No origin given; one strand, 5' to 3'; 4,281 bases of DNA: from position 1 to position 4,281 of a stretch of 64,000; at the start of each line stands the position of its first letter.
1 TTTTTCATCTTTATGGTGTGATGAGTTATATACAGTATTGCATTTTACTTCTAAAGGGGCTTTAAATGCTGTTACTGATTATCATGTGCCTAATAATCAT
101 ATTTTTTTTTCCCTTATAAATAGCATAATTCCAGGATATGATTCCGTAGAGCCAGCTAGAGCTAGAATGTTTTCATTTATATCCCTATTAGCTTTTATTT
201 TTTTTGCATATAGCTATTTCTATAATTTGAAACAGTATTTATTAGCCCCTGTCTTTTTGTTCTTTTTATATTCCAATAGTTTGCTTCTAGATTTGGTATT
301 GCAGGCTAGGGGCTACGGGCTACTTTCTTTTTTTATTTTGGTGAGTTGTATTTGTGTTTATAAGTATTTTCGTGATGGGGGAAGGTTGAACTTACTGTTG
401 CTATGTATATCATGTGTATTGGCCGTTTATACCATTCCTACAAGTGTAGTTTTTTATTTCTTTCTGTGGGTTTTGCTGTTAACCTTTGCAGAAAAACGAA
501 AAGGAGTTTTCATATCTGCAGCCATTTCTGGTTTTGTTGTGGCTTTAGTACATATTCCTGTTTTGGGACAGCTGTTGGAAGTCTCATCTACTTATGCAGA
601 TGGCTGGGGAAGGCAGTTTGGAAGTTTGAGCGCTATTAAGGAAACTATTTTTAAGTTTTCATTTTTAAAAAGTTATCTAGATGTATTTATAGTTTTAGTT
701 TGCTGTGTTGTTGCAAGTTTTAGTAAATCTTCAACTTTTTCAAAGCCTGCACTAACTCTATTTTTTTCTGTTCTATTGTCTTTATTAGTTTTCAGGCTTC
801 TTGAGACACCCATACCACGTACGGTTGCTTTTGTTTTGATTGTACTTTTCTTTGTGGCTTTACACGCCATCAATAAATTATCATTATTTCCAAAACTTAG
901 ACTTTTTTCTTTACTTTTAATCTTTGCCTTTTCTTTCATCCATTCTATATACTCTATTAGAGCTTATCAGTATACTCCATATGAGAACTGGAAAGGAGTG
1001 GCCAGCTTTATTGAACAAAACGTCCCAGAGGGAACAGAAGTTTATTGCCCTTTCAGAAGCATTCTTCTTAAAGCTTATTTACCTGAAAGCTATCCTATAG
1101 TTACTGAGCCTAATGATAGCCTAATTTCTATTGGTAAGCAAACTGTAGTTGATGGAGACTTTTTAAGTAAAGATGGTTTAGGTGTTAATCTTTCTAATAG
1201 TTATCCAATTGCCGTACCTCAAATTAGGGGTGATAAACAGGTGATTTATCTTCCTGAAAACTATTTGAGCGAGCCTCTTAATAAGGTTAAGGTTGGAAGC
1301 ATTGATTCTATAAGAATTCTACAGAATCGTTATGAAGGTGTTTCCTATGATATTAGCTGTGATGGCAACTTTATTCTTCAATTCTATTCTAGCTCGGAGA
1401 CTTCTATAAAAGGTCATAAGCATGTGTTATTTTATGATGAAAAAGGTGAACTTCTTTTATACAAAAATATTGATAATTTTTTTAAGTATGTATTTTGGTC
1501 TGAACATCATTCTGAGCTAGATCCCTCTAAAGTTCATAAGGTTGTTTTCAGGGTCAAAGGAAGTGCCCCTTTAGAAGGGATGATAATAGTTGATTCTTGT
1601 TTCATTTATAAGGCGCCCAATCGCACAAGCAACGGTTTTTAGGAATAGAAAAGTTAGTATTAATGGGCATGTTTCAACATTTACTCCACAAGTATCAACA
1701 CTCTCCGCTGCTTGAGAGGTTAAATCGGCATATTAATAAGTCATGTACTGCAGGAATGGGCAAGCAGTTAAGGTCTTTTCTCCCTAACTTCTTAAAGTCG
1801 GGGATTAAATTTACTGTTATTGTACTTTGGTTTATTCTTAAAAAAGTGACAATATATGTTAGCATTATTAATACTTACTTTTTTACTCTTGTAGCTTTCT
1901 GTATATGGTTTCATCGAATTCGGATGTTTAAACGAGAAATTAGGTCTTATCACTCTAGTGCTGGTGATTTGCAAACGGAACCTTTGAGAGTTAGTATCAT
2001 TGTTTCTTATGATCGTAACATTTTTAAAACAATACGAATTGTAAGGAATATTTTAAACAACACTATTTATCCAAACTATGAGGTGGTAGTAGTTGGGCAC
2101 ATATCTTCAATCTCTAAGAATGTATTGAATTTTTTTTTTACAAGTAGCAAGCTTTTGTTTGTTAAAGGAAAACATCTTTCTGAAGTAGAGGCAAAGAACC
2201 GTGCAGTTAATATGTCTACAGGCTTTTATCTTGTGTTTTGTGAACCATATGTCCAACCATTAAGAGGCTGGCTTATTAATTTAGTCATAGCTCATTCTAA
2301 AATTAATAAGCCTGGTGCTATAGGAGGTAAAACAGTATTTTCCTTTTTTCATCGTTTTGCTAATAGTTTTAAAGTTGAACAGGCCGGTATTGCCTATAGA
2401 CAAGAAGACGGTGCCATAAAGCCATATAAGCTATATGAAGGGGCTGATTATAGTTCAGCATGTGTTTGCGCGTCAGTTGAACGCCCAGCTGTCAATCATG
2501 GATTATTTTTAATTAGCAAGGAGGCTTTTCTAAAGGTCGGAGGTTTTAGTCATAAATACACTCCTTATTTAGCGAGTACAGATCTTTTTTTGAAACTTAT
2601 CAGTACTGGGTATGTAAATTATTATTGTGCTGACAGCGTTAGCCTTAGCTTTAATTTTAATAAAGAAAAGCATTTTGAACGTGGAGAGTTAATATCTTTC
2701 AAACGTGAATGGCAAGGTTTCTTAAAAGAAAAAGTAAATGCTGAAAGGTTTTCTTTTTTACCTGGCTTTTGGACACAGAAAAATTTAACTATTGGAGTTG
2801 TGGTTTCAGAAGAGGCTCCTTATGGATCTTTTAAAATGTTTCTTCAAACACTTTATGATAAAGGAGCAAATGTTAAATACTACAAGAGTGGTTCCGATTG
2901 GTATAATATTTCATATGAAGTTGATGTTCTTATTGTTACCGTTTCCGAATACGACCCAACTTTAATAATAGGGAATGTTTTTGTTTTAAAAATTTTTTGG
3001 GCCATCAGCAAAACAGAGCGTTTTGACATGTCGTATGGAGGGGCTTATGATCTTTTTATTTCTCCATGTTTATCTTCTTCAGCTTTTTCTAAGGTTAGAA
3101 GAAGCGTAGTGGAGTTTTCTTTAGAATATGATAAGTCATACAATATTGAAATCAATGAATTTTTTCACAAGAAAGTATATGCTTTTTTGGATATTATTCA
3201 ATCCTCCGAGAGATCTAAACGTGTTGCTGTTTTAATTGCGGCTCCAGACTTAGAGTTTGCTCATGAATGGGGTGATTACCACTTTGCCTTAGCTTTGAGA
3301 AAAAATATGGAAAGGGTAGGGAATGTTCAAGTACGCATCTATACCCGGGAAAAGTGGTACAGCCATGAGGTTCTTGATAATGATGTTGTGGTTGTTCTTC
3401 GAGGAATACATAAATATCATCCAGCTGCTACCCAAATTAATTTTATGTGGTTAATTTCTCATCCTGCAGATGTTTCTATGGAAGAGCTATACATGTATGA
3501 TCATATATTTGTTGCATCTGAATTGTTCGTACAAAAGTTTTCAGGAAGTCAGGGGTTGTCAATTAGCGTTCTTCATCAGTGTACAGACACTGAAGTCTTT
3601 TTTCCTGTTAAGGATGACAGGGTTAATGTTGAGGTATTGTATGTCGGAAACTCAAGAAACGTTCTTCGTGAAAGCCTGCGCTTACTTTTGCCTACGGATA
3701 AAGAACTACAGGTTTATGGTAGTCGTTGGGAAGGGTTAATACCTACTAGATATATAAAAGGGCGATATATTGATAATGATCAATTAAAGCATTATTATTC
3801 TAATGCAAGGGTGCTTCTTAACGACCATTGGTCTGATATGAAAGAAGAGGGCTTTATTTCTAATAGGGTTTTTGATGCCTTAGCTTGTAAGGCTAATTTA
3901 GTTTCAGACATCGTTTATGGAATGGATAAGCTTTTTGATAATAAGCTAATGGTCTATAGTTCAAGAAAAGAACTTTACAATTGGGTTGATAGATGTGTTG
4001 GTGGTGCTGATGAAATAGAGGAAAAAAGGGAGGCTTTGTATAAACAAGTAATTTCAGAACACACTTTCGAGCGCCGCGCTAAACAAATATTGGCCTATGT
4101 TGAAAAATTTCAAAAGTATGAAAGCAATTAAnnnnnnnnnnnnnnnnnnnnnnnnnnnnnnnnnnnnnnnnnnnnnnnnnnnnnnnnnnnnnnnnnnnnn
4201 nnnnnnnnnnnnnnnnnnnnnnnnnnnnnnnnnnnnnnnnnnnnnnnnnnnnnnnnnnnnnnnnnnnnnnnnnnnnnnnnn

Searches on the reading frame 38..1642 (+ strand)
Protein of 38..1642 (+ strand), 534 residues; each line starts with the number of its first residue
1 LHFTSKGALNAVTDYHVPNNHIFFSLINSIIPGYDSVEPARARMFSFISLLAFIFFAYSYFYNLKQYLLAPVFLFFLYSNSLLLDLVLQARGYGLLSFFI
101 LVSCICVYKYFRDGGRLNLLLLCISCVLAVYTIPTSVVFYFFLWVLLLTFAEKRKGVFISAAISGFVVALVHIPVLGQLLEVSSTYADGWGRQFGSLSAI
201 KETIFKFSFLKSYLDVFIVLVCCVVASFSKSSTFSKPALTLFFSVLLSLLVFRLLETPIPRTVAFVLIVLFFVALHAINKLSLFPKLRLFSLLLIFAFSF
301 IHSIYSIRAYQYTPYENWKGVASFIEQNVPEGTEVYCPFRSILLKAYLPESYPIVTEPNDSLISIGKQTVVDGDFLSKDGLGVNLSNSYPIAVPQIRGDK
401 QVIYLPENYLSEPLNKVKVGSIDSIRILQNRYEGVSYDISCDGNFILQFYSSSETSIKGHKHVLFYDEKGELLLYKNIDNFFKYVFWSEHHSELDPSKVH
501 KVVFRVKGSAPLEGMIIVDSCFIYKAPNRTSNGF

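Call 58: search_protein_families(library=pfam, proteins=[window:38-1642:+], max_evalue=0.001)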
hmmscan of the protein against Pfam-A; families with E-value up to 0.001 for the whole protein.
window:38-1642:+ (534 aa): 0 families

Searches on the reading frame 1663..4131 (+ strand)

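Call 58: search_protein_families(library=pfam, proteins=[window:1663-4131:+], max_evalue=0.001)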
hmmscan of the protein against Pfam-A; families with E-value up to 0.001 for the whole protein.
window:1663-4131:+ (822 aa): 1 family
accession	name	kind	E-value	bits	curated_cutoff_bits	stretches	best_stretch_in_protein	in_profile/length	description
PF13524.12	Glyco_trans_1_2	-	1.3e-19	71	25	1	678-811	13-144/144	Glycosyl transferase-like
